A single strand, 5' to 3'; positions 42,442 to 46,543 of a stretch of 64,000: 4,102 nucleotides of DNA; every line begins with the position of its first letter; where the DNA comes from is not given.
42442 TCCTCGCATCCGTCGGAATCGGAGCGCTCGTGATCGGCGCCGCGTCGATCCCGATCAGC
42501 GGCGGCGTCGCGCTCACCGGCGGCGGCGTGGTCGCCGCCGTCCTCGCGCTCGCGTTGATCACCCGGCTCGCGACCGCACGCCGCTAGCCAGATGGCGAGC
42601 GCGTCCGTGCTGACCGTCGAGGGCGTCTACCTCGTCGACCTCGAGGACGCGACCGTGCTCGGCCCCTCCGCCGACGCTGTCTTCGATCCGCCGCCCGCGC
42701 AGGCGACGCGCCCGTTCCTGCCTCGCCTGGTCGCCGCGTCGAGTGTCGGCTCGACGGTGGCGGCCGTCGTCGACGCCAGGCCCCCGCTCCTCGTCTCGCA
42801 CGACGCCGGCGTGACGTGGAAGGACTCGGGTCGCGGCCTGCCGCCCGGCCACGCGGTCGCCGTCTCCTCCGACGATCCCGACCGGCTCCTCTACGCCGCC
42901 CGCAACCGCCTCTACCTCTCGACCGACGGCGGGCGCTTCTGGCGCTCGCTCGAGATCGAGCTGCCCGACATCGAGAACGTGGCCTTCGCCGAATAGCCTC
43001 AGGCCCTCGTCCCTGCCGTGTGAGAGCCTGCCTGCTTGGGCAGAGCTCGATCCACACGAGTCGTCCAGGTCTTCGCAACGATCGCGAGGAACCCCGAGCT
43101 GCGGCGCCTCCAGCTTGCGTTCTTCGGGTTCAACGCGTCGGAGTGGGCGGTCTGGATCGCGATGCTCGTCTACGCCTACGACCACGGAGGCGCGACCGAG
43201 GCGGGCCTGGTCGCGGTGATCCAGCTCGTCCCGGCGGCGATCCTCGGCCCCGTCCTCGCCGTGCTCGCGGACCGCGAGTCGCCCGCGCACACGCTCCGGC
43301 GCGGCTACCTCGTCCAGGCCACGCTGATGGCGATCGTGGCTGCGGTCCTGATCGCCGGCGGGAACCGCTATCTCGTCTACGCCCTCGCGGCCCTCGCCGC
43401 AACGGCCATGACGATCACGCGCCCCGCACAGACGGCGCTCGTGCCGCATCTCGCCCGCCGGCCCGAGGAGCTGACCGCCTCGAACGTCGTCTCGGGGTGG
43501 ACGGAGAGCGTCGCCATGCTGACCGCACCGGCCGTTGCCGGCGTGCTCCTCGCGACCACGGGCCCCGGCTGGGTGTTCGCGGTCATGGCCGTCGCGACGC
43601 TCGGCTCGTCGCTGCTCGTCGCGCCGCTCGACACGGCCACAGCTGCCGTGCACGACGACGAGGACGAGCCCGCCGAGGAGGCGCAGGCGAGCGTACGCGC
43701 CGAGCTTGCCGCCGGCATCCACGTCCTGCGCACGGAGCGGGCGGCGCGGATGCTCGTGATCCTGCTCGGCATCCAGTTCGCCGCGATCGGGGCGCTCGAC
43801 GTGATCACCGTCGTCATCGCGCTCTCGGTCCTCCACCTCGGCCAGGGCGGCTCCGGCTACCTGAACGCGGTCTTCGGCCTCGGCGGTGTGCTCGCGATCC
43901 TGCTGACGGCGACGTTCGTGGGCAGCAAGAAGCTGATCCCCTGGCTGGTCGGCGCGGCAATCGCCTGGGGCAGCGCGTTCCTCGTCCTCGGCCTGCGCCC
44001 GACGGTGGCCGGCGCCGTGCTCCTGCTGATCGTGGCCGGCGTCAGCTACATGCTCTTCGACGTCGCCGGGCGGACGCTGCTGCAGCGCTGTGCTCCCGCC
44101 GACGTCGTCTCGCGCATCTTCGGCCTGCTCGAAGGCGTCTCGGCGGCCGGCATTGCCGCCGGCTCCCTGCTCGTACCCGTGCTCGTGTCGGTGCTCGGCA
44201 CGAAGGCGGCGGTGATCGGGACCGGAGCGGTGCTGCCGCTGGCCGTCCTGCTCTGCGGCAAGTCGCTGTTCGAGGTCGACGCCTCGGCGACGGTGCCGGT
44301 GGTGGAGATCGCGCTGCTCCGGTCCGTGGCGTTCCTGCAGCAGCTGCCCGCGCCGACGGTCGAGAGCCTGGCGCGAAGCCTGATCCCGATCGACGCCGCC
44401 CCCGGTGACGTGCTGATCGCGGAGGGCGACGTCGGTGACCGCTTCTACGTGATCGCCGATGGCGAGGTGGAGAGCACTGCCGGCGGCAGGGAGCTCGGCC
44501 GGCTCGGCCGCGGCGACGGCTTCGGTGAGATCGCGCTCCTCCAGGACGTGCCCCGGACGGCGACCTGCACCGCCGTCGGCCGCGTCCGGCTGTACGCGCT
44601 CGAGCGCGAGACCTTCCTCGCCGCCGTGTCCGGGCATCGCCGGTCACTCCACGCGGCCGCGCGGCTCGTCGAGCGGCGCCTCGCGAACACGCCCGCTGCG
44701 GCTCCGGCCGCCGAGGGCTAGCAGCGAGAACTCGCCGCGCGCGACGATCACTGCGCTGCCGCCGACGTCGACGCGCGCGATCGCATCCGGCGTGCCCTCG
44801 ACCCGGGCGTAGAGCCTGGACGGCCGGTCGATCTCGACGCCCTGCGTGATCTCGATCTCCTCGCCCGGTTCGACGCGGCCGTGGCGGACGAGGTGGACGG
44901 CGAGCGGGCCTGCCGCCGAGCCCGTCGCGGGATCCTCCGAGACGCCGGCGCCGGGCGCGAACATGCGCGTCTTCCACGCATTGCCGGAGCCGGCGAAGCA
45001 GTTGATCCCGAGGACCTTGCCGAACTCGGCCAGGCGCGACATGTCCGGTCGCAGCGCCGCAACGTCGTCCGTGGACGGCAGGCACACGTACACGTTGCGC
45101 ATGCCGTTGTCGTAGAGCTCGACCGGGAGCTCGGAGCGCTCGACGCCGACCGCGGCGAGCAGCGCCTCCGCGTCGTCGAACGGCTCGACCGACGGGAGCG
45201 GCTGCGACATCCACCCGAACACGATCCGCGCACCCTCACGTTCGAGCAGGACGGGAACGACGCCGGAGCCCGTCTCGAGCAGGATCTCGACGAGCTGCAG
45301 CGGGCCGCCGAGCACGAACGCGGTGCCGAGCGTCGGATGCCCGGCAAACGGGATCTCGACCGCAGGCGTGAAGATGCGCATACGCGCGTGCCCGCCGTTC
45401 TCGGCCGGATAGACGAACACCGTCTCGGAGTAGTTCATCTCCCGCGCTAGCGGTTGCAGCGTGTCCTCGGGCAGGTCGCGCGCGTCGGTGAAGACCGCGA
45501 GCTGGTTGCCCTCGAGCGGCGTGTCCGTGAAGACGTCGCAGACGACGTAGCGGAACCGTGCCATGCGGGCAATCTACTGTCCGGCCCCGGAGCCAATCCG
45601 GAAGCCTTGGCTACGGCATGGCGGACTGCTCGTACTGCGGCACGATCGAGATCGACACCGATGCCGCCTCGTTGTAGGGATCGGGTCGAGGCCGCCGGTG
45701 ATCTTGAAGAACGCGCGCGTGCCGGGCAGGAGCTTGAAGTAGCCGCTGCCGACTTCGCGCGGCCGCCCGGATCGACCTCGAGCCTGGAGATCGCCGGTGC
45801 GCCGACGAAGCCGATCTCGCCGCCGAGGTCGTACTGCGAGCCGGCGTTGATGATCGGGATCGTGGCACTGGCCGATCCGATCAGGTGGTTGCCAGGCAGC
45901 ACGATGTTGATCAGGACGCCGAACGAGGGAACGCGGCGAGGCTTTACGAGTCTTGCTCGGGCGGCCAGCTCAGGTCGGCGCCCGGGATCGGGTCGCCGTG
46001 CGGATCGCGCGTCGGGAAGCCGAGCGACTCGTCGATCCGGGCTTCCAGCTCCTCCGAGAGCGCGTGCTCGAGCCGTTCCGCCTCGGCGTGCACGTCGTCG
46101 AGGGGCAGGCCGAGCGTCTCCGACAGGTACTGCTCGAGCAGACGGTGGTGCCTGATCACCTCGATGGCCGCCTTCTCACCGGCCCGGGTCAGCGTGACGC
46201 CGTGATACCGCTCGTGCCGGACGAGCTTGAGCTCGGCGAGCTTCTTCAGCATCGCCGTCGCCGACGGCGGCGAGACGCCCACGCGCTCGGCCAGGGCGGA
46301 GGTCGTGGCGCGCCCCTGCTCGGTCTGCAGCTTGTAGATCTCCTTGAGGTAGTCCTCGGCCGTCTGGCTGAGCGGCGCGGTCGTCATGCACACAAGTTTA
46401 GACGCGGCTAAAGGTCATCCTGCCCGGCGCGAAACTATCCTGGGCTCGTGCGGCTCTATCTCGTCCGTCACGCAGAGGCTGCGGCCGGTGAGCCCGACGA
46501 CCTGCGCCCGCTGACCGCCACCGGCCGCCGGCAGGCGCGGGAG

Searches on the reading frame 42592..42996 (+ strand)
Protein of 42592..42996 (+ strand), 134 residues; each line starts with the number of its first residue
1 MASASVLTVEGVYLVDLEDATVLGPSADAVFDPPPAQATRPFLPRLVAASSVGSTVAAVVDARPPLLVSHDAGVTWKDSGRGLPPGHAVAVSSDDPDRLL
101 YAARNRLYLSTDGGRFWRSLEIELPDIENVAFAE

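Call 42: search_protein_families(library=pfam, proteins=[window:42592-42996:+], max_evalue=0.001)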
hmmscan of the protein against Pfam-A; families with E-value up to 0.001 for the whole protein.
window:42592-42996:+ (134 aa): 2 families
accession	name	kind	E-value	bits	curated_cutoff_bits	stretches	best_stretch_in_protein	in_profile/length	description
PF02012.26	BNR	-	5.3e-05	23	27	0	68-77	2-11/12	BNR/Asp-box repeat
PF15902.12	Sortilin-Vps10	-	0.00053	19.3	33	1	66-125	3-65/446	Sortilin, neurotensin receptor 3,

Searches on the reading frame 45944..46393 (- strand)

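Call 42: search_protein_families(library=pfam, proteins=[window:45944-46393:-], max_evalue=0.001)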
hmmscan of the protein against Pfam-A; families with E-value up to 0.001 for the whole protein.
window:45944-46393:- (149 aa): 10 families
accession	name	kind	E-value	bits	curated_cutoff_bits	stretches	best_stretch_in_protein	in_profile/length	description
PF02742.21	Fe_dep_repr_C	-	7.3e-30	103.2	27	1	69-137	1-69/70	Iron dependent repressor, metal binding and dimerisation domain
PF01325.25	Fe_dep_repress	-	4.1e-18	65.8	26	1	8-66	2-60/60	Iron dependent repressor, N-terminal DNA binding domain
PF13412.12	HTH_24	-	4.4e-06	26.6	21.9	1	18-58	7-47/48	Winged helix-turn-helix DNA-binding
PF12802.13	MarR_2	-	7.7e-06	26.4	27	1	27-62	19-54/61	MarR family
PF01047.28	MarR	-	1.9e-05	24.9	24.6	1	25-59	14-48/59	MarR family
PF02082.26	Rrf2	-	0.00013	22.6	30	1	21-124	14-121/132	Iron-dependent Transcriptional regulator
PF09339.16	HTH_IclR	-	0.00017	21.7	22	1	23-61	13-51/52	IclR helix-turn-helix domain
PF13545.12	HTH_Crp_2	-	0.00026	21.3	27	1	29-69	23-62/70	Crp-like helix-turn-helix domain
PF13404.12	HTH_AsnC-type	-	0.00034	20.8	27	0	25-52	14-41/42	AsnC-type helix-turn-helix domain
PF12840.13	HTH_20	-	0.00075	19.9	27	0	25-61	15-51/51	Helix-turn-helix domain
